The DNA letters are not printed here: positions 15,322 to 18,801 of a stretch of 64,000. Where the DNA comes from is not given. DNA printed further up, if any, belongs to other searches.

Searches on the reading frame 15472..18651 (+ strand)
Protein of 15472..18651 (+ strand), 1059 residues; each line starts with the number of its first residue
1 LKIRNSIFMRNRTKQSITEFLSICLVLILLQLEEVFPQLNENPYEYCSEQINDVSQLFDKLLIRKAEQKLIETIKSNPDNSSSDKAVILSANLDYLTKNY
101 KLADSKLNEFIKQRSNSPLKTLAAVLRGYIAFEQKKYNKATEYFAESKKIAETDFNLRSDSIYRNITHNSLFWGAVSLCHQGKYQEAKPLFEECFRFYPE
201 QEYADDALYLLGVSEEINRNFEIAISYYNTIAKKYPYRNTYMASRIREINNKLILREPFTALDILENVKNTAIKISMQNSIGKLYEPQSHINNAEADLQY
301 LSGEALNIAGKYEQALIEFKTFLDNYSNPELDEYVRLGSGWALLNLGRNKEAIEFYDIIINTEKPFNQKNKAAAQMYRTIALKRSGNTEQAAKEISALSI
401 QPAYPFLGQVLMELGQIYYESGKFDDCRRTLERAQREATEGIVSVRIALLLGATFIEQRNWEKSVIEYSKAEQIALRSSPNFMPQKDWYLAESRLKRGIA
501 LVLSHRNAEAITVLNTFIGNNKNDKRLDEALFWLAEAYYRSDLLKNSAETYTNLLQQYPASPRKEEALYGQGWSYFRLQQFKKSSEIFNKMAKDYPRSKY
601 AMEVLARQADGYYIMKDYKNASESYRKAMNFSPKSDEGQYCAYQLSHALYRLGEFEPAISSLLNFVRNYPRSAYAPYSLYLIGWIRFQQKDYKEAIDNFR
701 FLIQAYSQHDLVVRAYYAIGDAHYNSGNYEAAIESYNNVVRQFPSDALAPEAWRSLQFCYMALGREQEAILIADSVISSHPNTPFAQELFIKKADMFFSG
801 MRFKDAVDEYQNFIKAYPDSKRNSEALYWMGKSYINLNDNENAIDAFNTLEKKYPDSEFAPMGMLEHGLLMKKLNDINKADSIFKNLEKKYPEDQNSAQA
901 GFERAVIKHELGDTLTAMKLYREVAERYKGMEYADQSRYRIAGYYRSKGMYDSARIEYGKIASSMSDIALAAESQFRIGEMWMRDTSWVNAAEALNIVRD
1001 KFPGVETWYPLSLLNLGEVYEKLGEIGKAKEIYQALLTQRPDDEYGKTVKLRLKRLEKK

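Call 111: search_protein_families(library=pfam, proteins=[window:15472-18651:+], max_evalue=0.001)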
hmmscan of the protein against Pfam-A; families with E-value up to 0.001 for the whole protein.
window:15472-18651:+ (1059 aa): 28 families (the best 25 are shown)
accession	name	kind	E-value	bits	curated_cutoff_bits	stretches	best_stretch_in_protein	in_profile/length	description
PF13174.12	TPR_6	-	1.2e-69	226.7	26.3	2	825-857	1-33/33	Tetratricopeptide repeat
PF07719.23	TPR_2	-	1.7e-51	168.5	27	1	714-745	2-33/34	Tetratricopeptide repeat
PF13432.12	TPR_16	-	6.9e-50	167.5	32.7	3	717-780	1-61/65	Tetratricopeptide repeat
PF13428.12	TPR_14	-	2.1e-38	127.2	23.5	0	714-748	2-36/44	Tetratricopeptide repeat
PF13181.12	TPR_8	-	2.3e-32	108.8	25.7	1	713-741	1-29/34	Tetratricopeptide repeat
PF00515.34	TPR_1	-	7.9e-32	108.2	27.8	1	714-746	2-34/34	Tetratricopeptide repeat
PF14559.12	TPR_19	-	3.6e-31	107.7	25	0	687-747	2-59/68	Tetratricopeptide repeat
PF13424.12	TPR_12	-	3.9e-28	97.9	30.1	1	681-738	8-70/77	Tetratricopeptide repeat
PF13525.12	YfiO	-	1.9e-24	87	25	3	614-759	17-136/203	Outer membrane lipoprotein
PF09976.15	TPR_21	-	2.9e-22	79.8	25.5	1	895-1057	36-192/193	Tetratricopeptide repeat-like domain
PF12895.13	ANAPC3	-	8.2e-22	77.7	27.2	1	616-699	3-79/82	Anaphase-promoting complex, cyclosome, subunit 3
PF23914.1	TPR_CcmH_CycH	-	2.8e-11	44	42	0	615-710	63-155/158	Cytochrome c-type biogenesis protein H TPR domain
PF25062.1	ARM_TT21_N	-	1.1e-09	38.8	40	0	66-156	81-171/222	Tetratricopeptide repeat protein 21 N-terminal ARM repeat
PF13414.12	TPR_11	-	1.3e-08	34.9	26.8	0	720-748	1-29/42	TPR repeat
PF13374.12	TPR_10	-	2.1e-08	34.4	27.5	0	175-198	9-32/42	Tetratricopeptide repeat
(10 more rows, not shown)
